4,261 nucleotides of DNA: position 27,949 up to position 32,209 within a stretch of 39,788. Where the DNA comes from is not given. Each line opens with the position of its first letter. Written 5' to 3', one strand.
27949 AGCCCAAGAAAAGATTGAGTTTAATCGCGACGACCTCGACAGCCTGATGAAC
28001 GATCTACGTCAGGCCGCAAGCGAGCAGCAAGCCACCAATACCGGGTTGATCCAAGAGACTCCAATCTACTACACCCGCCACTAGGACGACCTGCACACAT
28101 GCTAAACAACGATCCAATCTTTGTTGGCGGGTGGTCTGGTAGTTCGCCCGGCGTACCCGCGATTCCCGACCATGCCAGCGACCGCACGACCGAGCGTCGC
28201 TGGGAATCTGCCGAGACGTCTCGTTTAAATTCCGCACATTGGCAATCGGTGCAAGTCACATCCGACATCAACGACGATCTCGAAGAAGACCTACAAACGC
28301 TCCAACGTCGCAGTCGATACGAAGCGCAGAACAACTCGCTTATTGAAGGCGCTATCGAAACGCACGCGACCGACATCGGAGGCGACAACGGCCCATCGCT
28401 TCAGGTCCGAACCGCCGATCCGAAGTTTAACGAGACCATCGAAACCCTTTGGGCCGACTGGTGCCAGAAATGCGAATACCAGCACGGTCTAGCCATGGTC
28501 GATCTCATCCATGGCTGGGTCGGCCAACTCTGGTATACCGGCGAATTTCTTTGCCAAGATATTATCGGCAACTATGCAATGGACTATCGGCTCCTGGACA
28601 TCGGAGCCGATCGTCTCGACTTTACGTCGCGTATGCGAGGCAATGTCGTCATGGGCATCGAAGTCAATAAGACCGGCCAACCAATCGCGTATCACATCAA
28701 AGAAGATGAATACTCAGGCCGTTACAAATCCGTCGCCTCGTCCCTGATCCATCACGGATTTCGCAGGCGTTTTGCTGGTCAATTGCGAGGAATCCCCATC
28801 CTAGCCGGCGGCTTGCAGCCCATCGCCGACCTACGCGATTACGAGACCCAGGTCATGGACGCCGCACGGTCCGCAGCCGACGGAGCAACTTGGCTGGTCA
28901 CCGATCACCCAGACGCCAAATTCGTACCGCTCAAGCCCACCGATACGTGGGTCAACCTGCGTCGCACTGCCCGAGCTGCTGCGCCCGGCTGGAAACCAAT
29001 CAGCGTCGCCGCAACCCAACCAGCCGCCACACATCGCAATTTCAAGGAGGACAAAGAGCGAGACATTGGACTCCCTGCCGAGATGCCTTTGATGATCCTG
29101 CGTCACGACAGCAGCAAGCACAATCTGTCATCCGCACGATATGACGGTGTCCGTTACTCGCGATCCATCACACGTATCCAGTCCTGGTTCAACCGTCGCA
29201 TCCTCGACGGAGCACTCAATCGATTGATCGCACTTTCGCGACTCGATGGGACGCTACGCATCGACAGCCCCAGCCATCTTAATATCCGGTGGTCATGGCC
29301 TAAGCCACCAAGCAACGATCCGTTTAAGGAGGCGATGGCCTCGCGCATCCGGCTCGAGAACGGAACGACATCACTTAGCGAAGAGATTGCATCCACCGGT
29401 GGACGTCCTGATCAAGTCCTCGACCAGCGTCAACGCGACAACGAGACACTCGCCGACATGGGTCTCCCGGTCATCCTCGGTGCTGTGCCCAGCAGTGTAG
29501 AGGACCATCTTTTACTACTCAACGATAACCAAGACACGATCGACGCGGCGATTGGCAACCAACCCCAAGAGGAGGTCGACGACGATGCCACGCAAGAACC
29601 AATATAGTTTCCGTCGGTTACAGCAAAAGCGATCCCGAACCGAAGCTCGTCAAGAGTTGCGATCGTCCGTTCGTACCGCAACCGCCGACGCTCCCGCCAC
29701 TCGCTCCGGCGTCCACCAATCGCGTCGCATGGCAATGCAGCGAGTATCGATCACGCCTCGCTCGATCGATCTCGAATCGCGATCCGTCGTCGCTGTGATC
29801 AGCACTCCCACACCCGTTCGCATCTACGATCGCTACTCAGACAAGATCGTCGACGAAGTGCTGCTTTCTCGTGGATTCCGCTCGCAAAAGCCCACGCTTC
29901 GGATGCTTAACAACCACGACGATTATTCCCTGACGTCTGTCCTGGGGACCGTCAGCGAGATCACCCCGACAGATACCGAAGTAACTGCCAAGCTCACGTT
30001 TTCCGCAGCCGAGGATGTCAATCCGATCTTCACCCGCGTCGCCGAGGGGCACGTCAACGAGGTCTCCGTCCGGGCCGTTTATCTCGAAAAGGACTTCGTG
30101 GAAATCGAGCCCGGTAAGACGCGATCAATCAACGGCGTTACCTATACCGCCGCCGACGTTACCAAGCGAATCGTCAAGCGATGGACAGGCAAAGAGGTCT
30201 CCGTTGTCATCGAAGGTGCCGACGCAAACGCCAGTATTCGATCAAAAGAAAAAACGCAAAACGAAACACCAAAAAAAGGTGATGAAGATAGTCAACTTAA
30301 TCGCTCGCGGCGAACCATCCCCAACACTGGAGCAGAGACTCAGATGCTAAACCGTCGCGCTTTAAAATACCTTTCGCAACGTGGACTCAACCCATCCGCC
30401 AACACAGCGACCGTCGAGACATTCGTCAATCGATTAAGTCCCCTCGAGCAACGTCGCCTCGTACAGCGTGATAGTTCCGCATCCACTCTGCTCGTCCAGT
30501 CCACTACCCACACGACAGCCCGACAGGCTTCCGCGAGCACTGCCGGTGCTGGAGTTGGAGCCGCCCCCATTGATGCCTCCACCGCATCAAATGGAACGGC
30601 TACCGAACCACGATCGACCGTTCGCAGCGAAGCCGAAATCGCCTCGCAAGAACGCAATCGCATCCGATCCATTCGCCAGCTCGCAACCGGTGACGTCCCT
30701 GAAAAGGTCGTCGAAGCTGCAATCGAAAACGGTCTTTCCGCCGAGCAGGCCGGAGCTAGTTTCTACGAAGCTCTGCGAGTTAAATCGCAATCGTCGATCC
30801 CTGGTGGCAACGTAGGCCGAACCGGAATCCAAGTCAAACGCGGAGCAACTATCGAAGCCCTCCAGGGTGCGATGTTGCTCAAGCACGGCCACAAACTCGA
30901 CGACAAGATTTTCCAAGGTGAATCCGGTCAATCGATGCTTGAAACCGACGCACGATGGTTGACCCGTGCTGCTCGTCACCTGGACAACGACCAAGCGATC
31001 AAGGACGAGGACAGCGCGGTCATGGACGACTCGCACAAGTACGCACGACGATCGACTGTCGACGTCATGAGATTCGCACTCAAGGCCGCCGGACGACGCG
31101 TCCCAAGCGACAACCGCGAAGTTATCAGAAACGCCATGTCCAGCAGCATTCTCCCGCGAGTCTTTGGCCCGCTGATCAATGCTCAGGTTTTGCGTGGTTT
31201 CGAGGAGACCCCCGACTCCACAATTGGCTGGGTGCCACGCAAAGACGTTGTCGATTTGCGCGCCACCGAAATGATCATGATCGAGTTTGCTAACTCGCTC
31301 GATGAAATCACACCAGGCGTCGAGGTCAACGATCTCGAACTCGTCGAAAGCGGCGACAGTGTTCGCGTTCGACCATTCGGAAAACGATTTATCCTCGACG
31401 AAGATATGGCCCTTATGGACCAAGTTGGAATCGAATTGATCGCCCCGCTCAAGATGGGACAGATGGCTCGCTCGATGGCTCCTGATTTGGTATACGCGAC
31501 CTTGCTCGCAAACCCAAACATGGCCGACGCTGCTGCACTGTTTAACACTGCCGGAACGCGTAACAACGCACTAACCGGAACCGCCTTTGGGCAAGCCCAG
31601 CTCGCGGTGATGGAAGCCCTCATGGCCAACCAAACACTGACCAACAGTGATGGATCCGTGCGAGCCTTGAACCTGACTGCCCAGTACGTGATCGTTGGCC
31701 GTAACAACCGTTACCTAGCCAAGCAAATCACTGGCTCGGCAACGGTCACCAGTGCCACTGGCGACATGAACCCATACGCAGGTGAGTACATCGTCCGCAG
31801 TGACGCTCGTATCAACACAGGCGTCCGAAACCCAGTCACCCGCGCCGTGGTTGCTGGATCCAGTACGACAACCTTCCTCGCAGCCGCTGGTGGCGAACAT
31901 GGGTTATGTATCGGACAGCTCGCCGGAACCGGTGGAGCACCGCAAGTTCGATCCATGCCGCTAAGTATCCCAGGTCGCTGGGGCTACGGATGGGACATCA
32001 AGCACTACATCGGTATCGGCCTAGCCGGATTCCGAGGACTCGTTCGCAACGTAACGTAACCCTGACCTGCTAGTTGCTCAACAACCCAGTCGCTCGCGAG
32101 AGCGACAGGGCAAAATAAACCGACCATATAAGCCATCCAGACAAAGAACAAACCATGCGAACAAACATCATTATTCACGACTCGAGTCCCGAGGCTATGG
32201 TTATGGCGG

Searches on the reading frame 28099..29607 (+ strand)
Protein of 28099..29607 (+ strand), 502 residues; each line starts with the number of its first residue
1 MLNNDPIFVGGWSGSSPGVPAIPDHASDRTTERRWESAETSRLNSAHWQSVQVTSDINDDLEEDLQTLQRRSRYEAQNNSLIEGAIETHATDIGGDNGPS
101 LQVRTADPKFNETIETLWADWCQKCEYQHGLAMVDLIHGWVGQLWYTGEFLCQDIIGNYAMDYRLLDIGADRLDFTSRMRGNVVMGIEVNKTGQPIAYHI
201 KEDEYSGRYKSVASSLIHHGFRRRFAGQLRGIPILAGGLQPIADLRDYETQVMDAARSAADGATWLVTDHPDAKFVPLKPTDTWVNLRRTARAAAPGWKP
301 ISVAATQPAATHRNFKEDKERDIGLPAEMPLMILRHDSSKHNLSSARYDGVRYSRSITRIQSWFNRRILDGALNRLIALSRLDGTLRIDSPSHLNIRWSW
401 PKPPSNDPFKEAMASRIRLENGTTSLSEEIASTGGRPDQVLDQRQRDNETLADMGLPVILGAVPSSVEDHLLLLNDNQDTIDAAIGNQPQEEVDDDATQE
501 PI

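Call 18: search_protein_families(library=phrogs, proteins=[window:28099-29607:+], max_evalue=0.001)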
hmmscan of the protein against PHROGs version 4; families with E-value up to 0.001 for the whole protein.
window:28099-29607:+ (502 aa): 2 families
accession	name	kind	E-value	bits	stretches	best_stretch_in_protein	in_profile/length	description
phrog_21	-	head and packaging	9.8e-48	163.7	1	31-475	35-504/1362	portal protein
phrog_537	-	head and packaging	6.6e-13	49.4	1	305-456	47-204/233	portal protein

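Call 19: search_protein_families(library=pfam, proteins=[window:28099-29607:+], max_evalue=0.001)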
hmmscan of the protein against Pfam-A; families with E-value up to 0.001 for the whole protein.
window:28099-29607:+ (502 aa): 1 family
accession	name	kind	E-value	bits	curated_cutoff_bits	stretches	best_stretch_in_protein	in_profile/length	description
PF05136.18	Phage_portal_2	-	2.2e-42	145.9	32.9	1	54-361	12-354/354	Phage portal protein, lambda family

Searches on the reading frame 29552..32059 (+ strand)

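Call 18: search_protein_families(library=phrogs, proteins=[window:29552-32059:+], max_evalue=0.001)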
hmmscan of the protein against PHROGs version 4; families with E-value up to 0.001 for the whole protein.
window:29552-32059:+ (835 aa): 4 families
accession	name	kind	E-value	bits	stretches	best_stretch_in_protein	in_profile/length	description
phrog_4523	-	head and packaging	5.6e-59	201.5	1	58-762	11-579/644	major head and protease protein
phrog_133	-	head and packaging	6.9e-32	111.9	1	316-833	209-665/668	head maturation protease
phrog_26519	-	unknown function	5.9e-08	33.7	1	631-792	5-152/192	-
phrog_11321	-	unknown function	2.1e-07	31.7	1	118-321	35-223/327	-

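Call 19: search_protein_families(library=pfam, proteins=[window:29552-32059:+], max_evalue=0.001)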
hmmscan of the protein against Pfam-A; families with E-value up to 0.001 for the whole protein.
window:29552-32059:+ (835 aa): 0 families
